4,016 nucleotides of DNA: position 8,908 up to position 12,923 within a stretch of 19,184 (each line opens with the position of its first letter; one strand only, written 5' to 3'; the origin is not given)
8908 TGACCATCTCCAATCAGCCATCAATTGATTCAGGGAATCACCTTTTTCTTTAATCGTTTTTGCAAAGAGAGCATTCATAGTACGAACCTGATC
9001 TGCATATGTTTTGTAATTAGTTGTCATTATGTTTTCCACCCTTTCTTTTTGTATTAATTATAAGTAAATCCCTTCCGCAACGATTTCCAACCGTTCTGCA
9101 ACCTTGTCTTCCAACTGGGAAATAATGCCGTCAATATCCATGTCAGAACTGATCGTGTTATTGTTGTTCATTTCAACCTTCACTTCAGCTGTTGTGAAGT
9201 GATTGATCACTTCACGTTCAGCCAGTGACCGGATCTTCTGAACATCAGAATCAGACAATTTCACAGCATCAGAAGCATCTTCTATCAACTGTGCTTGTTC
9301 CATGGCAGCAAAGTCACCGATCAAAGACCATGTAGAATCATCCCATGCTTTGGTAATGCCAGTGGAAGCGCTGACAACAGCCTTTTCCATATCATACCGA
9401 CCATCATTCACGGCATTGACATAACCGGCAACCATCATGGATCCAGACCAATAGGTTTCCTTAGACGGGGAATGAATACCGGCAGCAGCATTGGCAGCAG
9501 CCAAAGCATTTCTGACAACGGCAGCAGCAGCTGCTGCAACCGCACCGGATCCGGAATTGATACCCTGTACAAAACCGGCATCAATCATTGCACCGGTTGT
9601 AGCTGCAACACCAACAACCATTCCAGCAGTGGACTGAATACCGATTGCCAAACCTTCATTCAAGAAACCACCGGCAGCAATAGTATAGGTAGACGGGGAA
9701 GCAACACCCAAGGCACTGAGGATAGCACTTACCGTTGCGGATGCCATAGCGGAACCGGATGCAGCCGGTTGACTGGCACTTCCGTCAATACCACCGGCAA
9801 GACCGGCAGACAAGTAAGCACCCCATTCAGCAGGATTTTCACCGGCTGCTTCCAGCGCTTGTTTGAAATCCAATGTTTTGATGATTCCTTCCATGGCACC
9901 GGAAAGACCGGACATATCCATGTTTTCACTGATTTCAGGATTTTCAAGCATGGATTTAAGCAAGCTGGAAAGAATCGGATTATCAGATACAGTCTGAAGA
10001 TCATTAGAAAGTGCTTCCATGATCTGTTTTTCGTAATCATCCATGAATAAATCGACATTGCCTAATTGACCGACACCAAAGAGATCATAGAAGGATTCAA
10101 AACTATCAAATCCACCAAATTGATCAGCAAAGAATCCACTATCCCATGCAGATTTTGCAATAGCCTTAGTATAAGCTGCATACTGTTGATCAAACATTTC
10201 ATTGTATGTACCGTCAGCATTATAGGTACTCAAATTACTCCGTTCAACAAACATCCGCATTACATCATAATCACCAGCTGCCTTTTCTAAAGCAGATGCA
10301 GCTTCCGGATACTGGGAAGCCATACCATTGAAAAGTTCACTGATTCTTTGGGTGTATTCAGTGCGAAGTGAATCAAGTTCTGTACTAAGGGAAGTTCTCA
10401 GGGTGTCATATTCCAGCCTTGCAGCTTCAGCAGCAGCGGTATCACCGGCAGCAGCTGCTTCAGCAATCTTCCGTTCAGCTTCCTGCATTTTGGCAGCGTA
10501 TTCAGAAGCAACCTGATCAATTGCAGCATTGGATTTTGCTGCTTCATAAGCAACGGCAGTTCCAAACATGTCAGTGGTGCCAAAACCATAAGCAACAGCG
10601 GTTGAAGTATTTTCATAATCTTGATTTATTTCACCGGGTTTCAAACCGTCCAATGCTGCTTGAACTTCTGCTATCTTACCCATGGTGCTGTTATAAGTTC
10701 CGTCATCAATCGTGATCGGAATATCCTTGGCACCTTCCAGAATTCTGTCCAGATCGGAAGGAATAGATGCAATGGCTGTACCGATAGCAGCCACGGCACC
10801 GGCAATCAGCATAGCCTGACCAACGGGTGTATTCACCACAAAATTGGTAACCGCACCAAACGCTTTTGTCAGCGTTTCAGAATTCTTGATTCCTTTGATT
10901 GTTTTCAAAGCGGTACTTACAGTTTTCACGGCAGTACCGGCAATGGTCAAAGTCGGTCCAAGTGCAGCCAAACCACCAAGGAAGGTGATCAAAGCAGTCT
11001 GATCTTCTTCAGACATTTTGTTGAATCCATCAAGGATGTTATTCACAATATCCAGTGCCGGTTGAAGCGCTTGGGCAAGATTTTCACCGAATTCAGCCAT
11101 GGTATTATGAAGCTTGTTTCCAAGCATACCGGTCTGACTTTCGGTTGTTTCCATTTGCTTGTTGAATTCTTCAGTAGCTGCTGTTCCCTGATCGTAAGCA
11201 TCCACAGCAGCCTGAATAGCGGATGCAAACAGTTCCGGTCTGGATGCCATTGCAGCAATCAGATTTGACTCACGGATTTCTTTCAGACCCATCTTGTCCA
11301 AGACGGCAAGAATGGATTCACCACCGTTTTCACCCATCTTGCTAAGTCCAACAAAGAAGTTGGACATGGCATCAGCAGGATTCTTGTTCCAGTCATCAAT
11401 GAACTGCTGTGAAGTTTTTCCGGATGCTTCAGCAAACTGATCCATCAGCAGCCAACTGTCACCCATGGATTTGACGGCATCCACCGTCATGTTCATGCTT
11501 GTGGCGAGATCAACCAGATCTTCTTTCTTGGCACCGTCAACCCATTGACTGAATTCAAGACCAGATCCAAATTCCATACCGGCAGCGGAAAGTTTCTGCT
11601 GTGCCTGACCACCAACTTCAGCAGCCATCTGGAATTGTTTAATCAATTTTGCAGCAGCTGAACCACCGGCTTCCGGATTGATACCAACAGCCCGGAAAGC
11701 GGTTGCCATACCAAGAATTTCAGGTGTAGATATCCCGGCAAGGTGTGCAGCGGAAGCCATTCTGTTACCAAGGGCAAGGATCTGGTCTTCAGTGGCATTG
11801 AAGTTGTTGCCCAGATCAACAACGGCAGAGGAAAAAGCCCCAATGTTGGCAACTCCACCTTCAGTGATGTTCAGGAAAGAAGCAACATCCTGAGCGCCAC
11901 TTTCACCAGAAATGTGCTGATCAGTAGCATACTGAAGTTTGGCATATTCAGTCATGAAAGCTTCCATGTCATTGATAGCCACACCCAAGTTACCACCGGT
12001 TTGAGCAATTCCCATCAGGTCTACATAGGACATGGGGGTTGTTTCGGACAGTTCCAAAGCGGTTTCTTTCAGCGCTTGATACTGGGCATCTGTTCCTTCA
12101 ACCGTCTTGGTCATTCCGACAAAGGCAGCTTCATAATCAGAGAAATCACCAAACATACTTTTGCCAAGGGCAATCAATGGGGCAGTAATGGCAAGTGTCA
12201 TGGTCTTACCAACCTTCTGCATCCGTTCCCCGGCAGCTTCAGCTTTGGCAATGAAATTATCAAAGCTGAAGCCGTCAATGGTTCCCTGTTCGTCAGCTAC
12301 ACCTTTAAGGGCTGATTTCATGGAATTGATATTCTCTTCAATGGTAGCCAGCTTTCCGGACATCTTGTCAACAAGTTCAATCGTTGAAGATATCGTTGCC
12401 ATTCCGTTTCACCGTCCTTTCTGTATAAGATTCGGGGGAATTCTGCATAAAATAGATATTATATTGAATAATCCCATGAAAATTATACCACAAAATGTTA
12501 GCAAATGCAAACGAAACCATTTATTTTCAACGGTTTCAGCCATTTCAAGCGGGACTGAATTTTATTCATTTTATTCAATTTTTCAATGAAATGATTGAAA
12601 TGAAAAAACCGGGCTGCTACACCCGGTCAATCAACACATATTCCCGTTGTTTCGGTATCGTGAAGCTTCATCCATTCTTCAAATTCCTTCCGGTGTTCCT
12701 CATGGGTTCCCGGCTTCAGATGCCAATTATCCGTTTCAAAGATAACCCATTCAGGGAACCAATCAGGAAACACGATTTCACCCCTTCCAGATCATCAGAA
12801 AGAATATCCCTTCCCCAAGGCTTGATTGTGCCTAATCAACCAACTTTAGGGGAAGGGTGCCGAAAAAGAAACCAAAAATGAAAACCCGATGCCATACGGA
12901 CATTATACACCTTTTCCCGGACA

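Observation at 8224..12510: Stand-alone tape measure gene plus an unknown 251-aa partner behind its own strong promoter, with no other tail genes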

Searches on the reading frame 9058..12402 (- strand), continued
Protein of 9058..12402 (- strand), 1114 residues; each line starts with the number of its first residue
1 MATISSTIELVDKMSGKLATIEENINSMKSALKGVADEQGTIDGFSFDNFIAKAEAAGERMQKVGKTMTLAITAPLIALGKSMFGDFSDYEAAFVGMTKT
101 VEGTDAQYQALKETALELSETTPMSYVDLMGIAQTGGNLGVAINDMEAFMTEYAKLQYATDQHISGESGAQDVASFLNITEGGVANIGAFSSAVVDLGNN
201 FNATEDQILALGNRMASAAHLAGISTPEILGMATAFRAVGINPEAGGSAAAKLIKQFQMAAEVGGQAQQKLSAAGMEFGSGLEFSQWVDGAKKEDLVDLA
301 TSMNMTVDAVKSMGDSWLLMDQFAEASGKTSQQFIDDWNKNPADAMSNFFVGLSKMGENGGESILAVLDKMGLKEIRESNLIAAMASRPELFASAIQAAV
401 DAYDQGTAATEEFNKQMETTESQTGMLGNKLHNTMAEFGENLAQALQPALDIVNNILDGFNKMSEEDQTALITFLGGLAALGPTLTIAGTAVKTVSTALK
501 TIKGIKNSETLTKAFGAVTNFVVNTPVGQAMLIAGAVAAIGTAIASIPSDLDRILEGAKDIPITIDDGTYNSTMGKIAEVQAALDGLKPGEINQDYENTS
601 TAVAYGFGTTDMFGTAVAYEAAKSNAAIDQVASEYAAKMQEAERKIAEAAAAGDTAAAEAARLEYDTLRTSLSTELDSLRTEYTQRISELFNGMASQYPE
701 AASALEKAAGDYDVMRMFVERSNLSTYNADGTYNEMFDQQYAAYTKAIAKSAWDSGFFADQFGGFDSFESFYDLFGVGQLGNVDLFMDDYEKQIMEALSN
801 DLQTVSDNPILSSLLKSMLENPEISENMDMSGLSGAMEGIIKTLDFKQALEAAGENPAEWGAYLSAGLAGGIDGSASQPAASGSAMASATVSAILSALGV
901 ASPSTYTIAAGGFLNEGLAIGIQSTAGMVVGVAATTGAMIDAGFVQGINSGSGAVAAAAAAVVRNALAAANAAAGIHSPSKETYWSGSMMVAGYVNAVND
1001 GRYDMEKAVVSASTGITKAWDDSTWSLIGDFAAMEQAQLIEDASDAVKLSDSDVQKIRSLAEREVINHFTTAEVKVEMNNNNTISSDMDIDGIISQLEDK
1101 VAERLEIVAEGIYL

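Call 28: find_encoding_contigs(protein=P0018, flank=10000, max_places=2)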
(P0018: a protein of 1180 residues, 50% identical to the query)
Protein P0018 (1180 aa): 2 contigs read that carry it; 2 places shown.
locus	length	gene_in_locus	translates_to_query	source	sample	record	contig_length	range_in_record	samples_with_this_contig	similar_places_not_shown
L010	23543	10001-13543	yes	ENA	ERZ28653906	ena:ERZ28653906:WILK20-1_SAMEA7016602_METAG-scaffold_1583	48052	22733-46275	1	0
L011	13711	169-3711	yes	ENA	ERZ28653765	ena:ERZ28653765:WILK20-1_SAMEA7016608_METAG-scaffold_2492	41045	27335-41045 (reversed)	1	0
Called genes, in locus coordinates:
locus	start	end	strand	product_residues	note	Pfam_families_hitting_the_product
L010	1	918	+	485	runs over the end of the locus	PF05133:SPP1_portal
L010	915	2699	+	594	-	PF04233:Phage_Mu_F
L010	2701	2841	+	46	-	-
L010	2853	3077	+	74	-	-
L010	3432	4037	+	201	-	PF06810:Phage_scaffold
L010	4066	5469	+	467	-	-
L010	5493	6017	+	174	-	-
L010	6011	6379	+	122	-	-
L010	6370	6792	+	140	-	-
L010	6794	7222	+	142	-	PF20765:Phage_tail_terminator_8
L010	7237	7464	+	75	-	-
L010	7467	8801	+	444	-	PF22671:Gp18_domIII_N, PF17481:Phage_sheath_domII, PF04984:Phage_sheath_1, PF17482:Phage_sheath_1C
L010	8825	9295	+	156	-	PF09393:DUF2001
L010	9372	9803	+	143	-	PF08890:Phage_TAC_5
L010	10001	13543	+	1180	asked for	PF10145:PhageMin_Tail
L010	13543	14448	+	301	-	-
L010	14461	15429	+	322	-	PF24032:YQBQ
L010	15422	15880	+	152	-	PF10844:DUF2577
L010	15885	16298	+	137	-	PF10934:Sheath_initiator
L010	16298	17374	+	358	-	PF26078:Baseplate_J_M, PF26079:Baseplate_J_C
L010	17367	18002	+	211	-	PF10076:Phage_Mu_Gp48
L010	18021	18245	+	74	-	-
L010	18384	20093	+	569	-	-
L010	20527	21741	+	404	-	PF00078:RVT_1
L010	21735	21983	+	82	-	-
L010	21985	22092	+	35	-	-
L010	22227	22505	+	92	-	-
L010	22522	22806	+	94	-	PF04531:Phage_holin_1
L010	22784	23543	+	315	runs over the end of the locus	PF08239:SH3_3 (weak)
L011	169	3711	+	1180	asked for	PF10145:PhageMin_Tail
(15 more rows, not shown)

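Call 51: find_related_loci(query=window:9058-12402:-, collection=viral_contigs, flank=10000)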
Query window:9058-12402:- (1114 aa) in viral_contigs; peptide patterns used: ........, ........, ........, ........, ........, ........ (x = any residue, [..] = any of these).
50 stretches matched a pattern; 40 encode a relative of the query (tblastn E <= 1e-3); 40 distinct loci.
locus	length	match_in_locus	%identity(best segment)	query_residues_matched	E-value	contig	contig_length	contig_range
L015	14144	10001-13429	52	1-1113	0e+0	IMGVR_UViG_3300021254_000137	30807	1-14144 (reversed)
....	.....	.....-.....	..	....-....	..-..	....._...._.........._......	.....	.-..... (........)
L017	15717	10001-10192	55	1050-1113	3e-17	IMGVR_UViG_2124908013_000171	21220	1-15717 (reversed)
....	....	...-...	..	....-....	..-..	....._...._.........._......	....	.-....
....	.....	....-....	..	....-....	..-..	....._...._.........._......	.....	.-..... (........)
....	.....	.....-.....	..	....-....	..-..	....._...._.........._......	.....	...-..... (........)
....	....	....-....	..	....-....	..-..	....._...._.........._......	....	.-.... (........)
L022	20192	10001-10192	55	1050-1113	3e-17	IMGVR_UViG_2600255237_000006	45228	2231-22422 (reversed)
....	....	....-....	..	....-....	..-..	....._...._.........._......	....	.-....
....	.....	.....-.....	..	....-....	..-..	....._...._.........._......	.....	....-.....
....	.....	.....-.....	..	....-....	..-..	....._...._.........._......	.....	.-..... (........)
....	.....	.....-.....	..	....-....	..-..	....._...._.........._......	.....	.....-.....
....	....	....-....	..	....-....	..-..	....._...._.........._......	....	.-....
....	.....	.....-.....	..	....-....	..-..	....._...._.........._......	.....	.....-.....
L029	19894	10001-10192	55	1050-1113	3e-17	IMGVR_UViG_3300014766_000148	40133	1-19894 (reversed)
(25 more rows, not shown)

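Call 52: find_encoding_contigs(protein=P0024, flank=10000, max_places=2)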
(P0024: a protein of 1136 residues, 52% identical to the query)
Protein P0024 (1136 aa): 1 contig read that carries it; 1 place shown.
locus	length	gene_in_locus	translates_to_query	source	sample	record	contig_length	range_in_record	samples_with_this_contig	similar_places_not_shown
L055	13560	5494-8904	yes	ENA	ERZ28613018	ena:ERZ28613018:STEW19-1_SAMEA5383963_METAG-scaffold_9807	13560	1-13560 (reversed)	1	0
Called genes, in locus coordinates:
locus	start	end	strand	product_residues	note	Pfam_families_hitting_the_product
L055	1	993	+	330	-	?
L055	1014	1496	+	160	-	-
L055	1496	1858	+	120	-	-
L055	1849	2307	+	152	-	PF04883:HK97-gp10_like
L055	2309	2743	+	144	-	PF20765:Phage_tail_terminator_8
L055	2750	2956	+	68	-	-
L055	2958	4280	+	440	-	PF22671:Gp18_domIII_N, PF17481:Phage_sheath_domII, PF04984:Phage_sheath_1, PF17482:Phage_sheath_1C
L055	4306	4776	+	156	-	PF09393:DUF2001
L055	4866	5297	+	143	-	PF08890:Phage_TAC_5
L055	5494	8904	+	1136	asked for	PF10145:PhageMin_Tail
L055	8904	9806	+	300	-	-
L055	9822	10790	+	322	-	PF24032:YQBQ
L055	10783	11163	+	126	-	PF10844:DUF2577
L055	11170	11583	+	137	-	PF10934:Sheath_initiator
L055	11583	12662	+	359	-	PF04865:Baseplate_J (weak), PF26078:Baseplate_J_M, PF26079:Baseplate_J_C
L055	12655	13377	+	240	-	PF10076:Phage_Mu_Gp48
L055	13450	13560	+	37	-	?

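Call 53: find_encoding_contigs(protein=P0033, flank=10000, max_places=2)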
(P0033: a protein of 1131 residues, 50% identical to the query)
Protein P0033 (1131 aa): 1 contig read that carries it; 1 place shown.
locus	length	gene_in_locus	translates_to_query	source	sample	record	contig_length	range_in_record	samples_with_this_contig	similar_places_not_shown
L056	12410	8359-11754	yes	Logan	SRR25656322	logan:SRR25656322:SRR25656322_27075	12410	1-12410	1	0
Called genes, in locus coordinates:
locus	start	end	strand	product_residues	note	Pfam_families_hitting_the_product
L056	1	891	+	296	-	?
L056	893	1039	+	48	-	-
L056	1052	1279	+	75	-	-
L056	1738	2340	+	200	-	PF06810:Phage_scaffold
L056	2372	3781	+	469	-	-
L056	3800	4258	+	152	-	-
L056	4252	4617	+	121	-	-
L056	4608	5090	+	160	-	PF04883:HK97-gp10_like (weak)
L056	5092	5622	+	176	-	PF20765:Phage_tail_terminator_8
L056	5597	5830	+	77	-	-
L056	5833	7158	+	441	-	PF22671:Gp18_domIII_N, PF17481:Phage_sheath_domII, PF04984:Phage_sheath_1, PF17482:Phage_sheath_1C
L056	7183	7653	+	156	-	PF09393:DUF2001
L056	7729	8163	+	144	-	PF08890:Phage_TAC_5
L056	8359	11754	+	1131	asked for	PF10145:PhageMin_Tail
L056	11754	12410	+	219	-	?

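Call 54: find_encoding_contigs(protein=P0020, flank=10000, max_places=2)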
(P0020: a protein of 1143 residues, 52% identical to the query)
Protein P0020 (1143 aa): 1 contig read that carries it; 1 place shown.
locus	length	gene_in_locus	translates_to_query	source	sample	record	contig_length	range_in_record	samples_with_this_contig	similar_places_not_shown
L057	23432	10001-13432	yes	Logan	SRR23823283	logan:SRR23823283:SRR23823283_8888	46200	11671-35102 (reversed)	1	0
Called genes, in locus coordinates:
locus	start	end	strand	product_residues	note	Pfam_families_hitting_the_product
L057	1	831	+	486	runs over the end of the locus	PF05133:SPP1_portal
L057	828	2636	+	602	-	PF04233:Phage_Mu_F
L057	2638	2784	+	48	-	-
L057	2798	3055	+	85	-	-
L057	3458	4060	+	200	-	PF06810:Phage_scaffold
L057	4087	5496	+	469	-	-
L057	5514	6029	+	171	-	-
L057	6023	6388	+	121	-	-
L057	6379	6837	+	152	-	PF04883:HK97-gp10_like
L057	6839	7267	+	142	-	PF20765:Phage_tail_terminator_8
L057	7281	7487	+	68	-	-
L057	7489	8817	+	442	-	PF22671:Gp18_domIII_N, PF17481:Phage_sheath_domII, PF04984:Phage_sheath_1, PF17482:Phage_sheath_1C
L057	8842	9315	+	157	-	PF09393:DUF2001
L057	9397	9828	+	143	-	PF08890:Phage_TAC_5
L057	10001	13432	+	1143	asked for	PF10145:PhageMin_Tail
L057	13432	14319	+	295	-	-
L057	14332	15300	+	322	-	PF24032:YQBQ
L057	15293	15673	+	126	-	PF10844:DUF2577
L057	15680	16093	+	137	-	PF10934:Sheath_initiator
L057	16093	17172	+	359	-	PF04865:Baseplate_J (weak), PF26078:Baseplate_J_M, PF26079:Baseplate_J_C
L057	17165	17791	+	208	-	PF10076:Phage_Mu_Gp48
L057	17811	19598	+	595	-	PF12571:Phage_tail_fib (weak)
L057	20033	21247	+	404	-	PF00078:RVT_1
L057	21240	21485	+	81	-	-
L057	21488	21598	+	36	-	-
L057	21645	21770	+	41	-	-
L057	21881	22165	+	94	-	-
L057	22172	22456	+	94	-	PF04531:Phage_holin_1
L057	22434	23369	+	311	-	PF08239:SH3_3 (weak)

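Call 65: find_encoding_contigs(protein=P0091, flank=10000, max_places=2)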
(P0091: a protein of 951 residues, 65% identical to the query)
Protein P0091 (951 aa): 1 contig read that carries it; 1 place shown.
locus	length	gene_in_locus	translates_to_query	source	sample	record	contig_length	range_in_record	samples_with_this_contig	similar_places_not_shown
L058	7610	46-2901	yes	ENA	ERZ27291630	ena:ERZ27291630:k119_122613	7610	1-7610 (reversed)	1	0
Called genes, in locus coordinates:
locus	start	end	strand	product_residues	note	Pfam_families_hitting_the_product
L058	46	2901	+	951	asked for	PF10145:PhageMin_Tail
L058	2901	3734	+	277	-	-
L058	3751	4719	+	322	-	PF24032:YQBQ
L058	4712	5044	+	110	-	PF10844:DUF2577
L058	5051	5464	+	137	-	PF10934:Sheath_initiator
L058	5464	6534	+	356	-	PF26078:Baseplate_J_M, PF26079:Baseplate_J_C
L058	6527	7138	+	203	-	PF10076:Phage_Mu_Gp48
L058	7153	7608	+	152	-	?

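Call 79: search_protein_families(library=pfam, proteins=[L008:13330-14241:+], max_evalue=0.01)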
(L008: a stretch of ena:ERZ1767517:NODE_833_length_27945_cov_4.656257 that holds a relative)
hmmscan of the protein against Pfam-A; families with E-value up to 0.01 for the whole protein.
L008:13330-14241:+ (303 aa): 0 families

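Call 80: search_protein_families(library=ncbifam, proteins=[window:9058-12402:-], max_evalue=0.01)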
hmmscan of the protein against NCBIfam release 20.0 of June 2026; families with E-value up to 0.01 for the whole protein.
window:9058-12402:- (1114 aa): 1 family
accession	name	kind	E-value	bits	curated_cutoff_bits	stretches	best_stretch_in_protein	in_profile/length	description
TIGR01760.1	tape_meas_TP901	equivalog_domain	2.6e-25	89.2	28.8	1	74-482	2-345/349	phage tail tape measure protein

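Call 81: search_protein_families(library=padloc, proteins=[window:9058-12402:-], max_evalue=0.01)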
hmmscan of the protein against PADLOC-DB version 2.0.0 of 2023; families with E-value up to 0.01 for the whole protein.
window:9058-12402:- (1114 aa): 0 families

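Call 99: search_dna_similar(query=window:9058-12402:-, collection=phages, mode=protein, max_evalue=1e-20, max_rows=15)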
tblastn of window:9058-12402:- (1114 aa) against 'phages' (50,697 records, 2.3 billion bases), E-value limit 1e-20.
Records with a match: 137; places in all: 137; records where one place covers at least 80% of the query: 0.
Best place of each record, by identity: <60% 137.
By first word of the organism name: Streptococcus 83; Brevibacterium 34; Staphylococcus 7; Erysipelothrix 2; Christensenellales 2; Latilactobacillus 2; Enterococcus 1; Microcystis 1; Mammaliicoccus 1; Flavonifractor 1; and 3 more.
By host as written in the record: Brevibacterium aurantiacum SMQ-1335 32; Streptococcus equinus MEM7 5; - 4; Streptococcus pyogenes MGAS315 4; Streptococcus agalactiae 3; Streptococcus equinus MEM36 3; Streptococcus pyogenes MGAS8232 2; Streptococcus dysgalactiae ERR085022 2; and 75 more.
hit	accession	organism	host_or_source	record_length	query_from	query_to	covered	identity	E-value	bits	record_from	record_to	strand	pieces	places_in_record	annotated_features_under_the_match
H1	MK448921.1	Streptococcus phage Javan374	Streptococcus parasanguinis 512_SPAR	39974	11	472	41%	31.3%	7e-47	190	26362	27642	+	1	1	tail length tape-measure protein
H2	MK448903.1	Streptococcus phage Javan310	Streptococcus mitis B9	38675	11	472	41%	31.1%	1e-46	189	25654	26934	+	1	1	tail length tape-measure protein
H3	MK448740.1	Streptococcus phage Javan367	Streptococcus oralis U-o11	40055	17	472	41%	31.2%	2e-46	189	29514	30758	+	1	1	tail length tape-measure protein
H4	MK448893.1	Streptococcus phage Javan270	Streptococcus infantis SK970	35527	11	472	41%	30.3%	4e-44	181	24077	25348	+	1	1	tail length tape-measure protein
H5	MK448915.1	Streptococcus phage Javan350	Streptococcus oralis AZ_3a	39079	11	472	41%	29.8%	6e-45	184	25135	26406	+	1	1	tail length tape-measure protein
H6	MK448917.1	Streptococcus phage Javan362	Streptococcus oralis SK143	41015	38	472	39%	31.6%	1e-45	186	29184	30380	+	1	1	tail length tape-measure protein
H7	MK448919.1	Streptococcus phage Javan370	Streptococcus parasanguinis ...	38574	11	472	41%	29.6%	5e-49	197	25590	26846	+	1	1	tail length tape-measure protein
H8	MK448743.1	Streptococcus phage Javan371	Streptococcus parasanguinis 318_SPAR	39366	11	472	41%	29.6%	1e-48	196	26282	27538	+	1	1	tail length tape-measure protein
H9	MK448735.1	Streptococcus phage Javan349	Streptococcus oralis ATCC_49296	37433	11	468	41%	29.9%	6e-43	177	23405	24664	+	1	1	tail length tape-measure protein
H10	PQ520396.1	Enterococcus phage IME_EF3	-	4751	56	472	37%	32.6%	8e-48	192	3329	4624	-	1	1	record has no annotation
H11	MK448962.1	Streptococcus phage Javan496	Streptococcus pyogenes MGAS10394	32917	2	472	42%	28.5%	3e-42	176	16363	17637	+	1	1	tail length tape-measure protein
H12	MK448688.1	Streptococcus phage Javan161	Streptococcus dysgalactiae UT_4231_KK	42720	24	472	40%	29.5%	3e-44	182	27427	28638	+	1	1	tail length tape-measure protein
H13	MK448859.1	Streptococcus phage Javan170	Streptococcus dysgalactiae UT-SS1069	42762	24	472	40%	29.5%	3e-44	182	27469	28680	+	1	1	tail length tape-measure protein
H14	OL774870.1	Streptococcus phage OlisA3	Streptococcus oralis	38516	42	472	39%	30.7%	7e-47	190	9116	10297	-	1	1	minor tail protein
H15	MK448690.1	Streptococcus phage Javan169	Streptococcus dysgalactiae UT-5354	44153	25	472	40%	29.5%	9e-43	177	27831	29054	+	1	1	chromosome partition protein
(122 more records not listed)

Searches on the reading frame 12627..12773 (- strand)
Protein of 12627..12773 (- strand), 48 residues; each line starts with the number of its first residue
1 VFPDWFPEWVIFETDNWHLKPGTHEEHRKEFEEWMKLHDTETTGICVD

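Call 79: search_protein_families(library=pfam, proteins=[window:12627-12773:-], max_evalue=0.01)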
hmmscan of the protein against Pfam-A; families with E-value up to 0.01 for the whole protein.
window:12627-12773:- (48 aa): 0 families

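Call 92: search_protein_families(library=phrogs, proteins=[window:12627-12773:-], max_evalue=0.01)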
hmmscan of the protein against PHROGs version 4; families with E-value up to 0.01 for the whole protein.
window:12627-12773:- (48 aa): 1 family
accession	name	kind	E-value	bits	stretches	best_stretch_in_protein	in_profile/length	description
phrog_19570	-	unknown function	0.00056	21.2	1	13-36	16-39/66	-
